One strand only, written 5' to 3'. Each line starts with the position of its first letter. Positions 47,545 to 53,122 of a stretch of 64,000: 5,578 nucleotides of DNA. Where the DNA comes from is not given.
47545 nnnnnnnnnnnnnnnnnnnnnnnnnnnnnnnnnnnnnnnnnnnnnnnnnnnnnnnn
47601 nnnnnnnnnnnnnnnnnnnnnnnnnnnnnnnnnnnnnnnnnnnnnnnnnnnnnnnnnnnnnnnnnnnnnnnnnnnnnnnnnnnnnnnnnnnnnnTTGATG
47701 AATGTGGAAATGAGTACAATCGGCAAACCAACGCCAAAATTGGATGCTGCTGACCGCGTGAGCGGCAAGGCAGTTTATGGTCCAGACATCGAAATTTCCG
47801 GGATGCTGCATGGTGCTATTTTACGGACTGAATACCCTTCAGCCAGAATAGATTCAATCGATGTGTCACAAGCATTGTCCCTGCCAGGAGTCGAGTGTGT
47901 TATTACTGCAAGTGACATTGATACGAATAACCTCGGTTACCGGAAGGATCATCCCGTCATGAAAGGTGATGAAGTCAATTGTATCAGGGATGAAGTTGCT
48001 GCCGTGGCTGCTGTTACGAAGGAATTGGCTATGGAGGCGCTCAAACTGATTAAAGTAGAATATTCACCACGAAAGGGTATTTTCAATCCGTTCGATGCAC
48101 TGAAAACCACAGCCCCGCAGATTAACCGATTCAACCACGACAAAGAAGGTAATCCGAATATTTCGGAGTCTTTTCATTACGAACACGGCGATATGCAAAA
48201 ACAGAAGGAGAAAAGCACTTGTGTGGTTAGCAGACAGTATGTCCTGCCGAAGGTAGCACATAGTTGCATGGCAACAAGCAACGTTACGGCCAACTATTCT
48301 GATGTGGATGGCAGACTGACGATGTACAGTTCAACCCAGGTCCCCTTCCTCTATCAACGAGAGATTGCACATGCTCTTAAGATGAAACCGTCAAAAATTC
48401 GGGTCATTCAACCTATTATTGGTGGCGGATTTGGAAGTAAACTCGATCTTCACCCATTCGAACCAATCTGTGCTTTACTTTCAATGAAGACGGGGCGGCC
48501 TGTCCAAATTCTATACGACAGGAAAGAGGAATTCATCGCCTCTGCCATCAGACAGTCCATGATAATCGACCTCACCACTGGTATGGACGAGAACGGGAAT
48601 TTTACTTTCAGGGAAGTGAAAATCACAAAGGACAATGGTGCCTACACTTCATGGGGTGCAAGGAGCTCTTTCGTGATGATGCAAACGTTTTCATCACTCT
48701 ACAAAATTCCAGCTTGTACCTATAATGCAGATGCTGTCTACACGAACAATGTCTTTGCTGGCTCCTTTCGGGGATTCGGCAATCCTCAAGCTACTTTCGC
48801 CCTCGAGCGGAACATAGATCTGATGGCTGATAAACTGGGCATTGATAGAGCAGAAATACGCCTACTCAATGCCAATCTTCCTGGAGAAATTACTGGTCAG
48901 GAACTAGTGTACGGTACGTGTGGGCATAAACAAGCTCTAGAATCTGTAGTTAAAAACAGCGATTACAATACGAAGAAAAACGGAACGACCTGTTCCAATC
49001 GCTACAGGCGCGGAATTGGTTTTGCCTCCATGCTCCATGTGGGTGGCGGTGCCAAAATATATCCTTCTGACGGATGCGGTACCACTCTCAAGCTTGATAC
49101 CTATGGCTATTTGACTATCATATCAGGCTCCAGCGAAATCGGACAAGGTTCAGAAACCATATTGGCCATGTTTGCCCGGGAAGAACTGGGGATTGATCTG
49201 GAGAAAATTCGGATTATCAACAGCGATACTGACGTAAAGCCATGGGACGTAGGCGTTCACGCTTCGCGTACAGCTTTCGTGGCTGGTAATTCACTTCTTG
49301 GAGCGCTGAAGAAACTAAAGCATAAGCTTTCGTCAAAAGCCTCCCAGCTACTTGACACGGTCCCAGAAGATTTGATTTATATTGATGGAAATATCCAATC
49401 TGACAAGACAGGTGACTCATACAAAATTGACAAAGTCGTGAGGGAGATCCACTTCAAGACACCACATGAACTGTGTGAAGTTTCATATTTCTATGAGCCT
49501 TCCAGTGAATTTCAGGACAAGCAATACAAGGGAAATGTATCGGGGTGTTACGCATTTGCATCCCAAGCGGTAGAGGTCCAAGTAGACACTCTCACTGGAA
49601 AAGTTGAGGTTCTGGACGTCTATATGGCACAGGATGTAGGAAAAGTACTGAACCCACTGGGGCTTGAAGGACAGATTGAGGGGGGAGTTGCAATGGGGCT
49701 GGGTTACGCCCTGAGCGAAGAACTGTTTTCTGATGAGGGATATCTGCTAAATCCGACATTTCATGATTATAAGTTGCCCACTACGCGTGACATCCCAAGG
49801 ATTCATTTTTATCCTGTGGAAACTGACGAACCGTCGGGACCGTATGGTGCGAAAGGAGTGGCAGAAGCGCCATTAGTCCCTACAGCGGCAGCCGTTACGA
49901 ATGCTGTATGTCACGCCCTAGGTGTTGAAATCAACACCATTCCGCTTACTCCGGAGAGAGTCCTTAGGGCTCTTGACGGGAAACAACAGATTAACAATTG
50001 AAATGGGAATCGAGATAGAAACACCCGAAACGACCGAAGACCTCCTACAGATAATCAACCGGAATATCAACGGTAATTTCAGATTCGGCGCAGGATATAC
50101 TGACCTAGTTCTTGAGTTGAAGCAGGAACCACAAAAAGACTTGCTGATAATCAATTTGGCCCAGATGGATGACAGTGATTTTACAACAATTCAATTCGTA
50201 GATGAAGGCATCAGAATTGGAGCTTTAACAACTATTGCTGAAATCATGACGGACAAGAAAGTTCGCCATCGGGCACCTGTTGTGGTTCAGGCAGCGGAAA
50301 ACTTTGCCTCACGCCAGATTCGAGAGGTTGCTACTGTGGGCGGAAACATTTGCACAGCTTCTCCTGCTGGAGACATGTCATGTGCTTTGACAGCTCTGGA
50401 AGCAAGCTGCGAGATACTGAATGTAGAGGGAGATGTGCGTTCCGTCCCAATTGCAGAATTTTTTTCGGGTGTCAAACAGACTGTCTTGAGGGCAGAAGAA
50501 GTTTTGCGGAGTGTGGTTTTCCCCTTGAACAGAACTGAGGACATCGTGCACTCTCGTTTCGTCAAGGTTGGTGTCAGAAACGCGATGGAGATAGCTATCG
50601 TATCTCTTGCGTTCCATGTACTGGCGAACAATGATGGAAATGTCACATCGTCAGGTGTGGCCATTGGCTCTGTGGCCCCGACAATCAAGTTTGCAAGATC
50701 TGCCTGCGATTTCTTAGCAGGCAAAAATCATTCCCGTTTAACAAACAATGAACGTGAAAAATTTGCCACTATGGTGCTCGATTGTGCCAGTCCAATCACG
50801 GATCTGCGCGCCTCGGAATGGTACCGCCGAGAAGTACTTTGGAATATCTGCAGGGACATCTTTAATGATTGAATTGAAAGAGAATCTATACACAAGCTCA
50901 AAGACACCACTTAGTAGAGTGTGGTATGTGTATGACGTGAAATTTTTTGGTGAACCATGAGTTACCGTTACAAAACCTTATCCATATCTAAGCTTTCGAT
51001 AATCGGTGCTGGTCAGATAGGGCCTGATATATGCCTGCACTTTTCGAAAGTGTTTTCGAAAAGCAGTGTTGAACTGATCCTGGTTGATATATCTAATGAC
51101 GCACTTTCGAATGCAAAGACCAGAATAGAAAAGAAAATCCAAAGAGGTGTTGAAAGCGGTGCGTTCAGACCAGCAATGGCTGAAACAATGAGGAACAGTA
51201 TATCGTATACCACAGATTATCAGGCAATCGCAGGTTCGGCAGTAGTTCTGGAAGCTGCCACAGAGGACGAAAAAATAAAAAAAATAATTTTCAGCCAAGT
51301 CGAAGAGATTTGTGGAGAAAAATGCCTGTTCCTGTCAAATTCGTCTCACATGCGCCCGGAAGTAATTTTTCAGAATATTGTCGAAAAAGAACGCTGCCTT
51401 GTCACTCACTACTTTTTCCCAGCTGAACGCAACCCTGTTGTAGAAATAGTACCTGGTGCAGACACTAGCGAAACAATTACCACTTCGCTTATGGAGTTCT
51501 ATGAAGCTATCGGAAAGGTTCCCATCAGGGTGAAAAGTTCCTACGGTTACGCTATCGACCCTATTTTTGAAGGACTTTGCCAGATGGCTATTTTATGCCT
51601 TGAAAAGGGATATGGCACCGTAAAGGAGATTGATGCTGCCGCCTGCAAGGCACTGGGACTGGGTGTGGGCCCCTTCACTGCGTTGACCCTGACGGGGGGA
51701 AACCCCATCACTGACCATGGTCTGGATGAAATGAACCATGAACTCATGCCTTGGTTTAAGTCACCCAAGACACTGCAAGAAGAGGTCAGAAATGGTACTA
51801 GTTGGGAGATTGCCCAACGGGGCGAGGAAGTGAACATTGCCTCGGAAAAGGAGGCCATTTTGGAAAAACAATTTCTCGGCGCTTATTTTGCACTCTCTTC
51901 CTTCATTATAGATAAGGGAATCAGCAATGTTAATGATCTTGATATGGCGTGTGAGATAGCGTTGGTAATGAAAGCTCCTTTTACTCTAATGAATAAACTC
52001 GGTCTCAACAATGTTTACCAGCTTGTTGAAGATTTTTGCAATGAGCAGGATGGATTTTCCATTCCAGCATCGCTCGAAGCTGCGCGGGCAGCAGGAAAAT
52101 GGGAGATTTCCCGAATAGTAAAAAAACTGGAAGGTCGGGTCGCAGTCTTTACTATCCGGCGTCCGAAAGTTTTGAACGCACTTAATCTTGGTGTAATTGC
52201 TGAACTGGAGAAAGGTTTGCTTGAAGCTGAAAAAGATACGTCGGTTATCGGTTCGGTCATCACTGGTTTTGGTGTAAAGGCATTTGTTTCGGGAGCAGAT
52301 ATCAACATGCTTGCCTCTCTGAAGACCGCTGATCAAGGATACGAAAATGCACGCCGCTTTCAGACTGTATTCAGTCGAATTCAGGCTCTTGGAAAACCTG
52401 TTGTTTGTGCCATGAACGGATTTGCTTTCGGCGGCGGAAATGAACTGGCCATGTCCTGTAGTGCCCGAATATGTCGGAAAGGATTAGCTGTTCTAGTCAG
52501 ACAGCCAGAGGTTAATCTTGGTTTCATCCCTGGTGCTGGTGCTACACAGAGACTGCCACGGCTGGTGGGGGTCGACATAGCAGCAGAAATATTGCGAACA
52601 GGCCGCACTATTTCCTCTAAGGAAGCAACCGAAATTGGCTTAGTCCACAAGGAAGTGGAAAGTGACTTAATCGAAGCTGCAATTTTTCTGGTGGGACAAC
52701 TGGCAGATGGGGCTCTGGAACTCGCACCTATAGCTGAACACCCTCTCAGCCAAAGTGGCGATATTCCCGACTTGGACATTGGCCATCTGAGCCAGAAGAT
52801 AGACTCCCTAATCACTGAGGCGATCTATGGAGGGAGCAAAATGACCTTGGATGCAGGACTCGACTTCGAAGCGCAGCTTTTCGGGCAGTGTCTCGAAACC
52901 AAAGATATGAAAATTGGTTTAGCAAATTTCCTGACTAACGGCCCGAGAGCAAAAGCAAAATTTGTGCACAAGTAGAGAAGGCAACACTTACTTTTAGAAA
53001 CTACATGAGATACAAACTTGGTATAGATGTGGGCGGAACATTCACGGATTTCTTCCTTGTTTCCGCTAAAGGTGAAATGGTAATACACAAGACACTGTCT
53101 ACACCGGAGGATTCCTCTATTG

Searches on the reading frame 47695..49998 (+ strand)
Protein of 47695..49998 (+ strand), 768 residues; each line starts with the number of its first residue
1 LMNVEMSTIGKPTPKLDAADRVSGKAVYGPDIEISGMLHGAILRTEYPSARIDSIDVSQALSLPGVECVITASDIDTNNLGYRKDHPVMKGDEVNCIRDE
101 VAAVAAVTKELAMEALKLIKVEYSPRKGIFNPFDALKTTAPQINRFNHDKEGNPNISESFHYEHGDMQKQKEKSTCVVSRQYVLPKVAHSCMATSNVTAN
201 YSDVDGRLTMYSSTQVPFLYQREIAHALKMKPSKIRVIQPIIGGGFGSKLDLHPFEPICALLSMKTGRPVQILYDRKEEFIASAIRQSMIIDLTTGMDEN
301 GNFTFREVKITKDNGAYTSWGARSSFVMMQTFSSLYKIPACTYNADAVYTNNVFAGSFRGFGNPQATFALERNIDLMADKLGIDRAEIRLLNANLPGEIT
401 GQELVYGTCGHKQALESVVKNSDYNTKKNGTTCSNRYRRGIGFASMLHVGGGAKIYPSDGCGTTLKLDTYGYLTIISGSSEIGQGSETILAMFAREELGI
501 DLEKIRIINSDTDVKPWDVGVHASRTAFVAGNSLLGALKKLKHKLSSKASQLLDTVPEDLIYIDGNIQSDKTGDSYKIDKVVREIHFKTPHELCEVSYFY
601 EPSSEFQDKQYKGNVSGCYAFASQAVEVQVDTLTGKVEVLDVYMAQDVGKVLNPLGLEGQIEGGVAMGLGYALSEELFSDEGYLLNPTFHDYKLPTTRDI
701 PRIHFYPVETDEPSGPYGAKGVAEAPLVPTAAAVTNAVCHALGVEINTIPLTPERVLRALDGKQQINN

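Call 4: search_protein_families(library=pfam, proteins=[window:47695-49998:+], max_evalue=0.01)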
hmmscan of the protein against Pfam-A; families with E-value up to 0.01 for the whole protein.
window:47695-49998:+ (768 aa): 3 families
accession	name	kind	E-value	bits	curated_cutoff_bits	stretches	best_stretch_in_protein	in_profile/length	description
PF02738.23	MoCoBD_1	-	6.1e-74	248.6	27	1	152-393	5-244/244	Molybdopterin cofactor-binding domain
PF20256.3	MoCoBD_2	-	3e-71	240.6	27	1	419-701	3-283/283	Molybdopterin cofactor-binding domain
PF01315.27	Ald_Xan_dh_C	-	1.8e-26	93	31.3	1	23-126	1-109/110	Aldehyde oxidase and xanthine dehydrogenase, a/b hammerhead domain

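Call 10: search_protein_families(library=ncbifam, proteins=[window:47695-49998:+], max_evalue=0.01)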
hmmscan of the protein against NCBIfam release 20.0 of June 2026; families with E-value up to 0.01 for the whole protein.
window:47695-49998:+ (768 aa): 13 families
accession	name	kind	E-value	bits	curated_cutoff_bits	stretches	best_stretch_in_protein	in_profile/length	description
TIGR03194.1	4hydrxCoA_A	equivalog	1.1e-167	559.7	994.55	1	13-760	1-746/746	4-hydroxybenzoyl-CoA reductase subunit alpha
NF043082.1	XdhA_XDHase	equivalog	5.4e-161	537.3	780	1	9-763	1-755/758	xanthine dehydrogenase subunit XdhA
NF007426.0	PRK09970.1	equivalog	3.6e-153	511.4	916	1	6-760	3-755/761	xanthine dehydrogenase molybdenum-binding subunit XdhA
TIGR03196.1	pucD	equivalog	3e-136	455.8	783.65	1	8-756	2-754/763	xanthine dehydrogenase subunit D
NF041018.1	glyceraldDH_alpha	equivalog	6.9e-116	388.4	790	1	8-756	2-740/741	glyceraldehyde dehydrogenase subunit alpha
TIGR03311.1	Se_dep_XDH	equivalog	1.1e-114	384.3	830.45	2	7-550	160-683/848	selenium-dependent xanthine dehydrogenase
NF040766.1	CODH_aero_grp5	exception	8.3e-106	355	950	1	8-756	4-781/785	aerobic carbon-monoxide dehydrogenase large subunit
NF045668.1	pterin_aldehy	equivalog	2.2e-97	327.2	1100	1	7-760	173-904/905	molybdopterin-dependent aldehyde oxidoreductase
TIGR02416.1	CO_dehy_Mo_lg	equivalog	1.1e-93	314.8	991.15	1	22-757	6-768/770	aerobic carbon-monoxide dehydrogenase large subunit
TIGR02965.1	xanthine_xdhB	equivalog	1.1e-83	281.7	849.5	1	17-760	9-754/758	xanthine dehydrogenase molybdopterin binding subunit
TIGR03313.1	Se_sel_red_Mo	hypoth_equivalog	1.1e-82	278.2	1101.9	2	152-761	349-950/951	molybdopterin-dependent oxidoreductase Mo/Fe-S-binding subunit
NF041671.1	peri_hyde_PaoC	equivalog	1.7e-80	271.3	1180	1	6-760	15-731/735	aldehyde oxidoreductase molybdenum-binding subunit PaoC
TIGR02969.1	mam_aldehyde_ox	subfamily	9.9e-40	135.9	1912.3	1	6-741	573-1282/1330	aldehyde oxidase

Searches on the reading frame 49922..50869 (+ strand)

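Call 4: search_protein_families(library=pfam, proteins=[window:49922-50869:+], max_evalue=0.01)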
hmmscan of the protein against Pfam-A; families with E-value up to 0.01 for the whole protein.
window:49922-50869:+ (316 aa): 2 families
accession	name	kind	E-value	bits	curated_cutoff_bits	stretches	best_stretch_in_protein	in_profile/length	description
PF00941.27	FAD_binding_5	-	1.4e-37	129.6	27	1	31-202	4-169/170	FAD binding domain in molybdopterin dehydrogenase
PF03450.22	CO_deh_flav_C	-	1.9e-15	57.2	25.5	1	214-313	3-98/102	CO dehydrogenase flavoprotein C-terminal domain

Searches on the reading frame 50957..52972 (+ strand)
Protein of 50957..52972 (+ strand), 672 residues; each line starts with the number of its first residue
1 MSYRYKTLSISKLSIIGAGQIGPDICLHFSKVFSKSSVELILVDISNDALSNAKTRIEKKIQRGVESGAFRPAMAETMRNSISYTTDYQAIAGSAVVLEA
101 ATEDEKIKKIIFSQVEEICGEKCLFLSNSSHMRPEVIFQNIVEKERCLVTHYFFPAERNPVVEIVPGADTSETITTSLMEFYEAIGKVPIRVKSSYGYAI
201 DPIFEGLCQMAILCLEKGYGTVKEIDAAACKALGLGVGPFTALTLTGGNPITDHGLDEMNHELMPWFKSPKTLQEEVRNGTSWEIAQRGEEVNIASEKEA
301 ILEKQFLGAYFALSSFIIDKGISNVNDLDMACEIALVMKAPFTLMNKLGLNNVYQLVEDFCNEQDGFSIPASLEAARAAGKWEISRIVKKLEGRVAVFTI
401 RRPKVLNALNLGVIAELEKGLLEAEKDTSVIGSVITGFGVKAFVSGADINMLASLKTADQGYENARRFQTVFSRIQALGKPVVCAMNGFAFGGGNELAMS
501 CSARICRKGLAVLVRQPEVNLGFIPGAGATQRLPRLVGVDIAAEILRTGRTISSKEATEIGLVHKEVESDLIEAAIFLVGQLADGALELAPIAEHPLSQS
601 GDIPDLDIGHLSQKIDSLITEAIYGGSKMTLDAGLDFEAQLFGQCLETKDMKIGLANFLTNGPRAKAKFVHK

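Call 4: search_protein_families(library=pfam, proteins=[window:50957-52972:+], max_evalue=0.01)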
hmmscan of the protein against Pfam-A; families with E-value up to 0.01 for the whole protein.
window:50957-52972:+ (672 aa): 4 families
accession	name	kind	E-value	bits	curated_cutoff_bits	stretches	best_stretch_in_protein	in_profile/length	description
PF00378.25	ECH_1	-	6.8e-43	147.2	27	1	393-585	4-193/251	Enoyl-CoA hydratase/isomerase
PF02737.24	3HCDH_N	-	2.4e-42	145.3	22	1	13-194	2-179/180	3-hydroxyacyl-CoA dehydrogenase, NAD binding domain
PF16113.10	ECH_2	-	7.9e-29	101.6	27.2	1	396-574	2-179/335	Enoyl-CoA hydratase/isomerase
PF00725.27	3HCDH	-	3.5e-08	34.3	22.1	1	197-248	1-52/97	3-hydroxyacyl-CoA dehydrogenase, C-terminal domain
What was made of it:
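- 50957..52975 (+): Fused 3-hydroxyacyl-CoA dehydrogenase / enoyl-CoA hydratase (beta-oxidation of 2-aminocinnamoyl-CoA). Pfam 3HCDH_N and ECH_1 (call 4).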
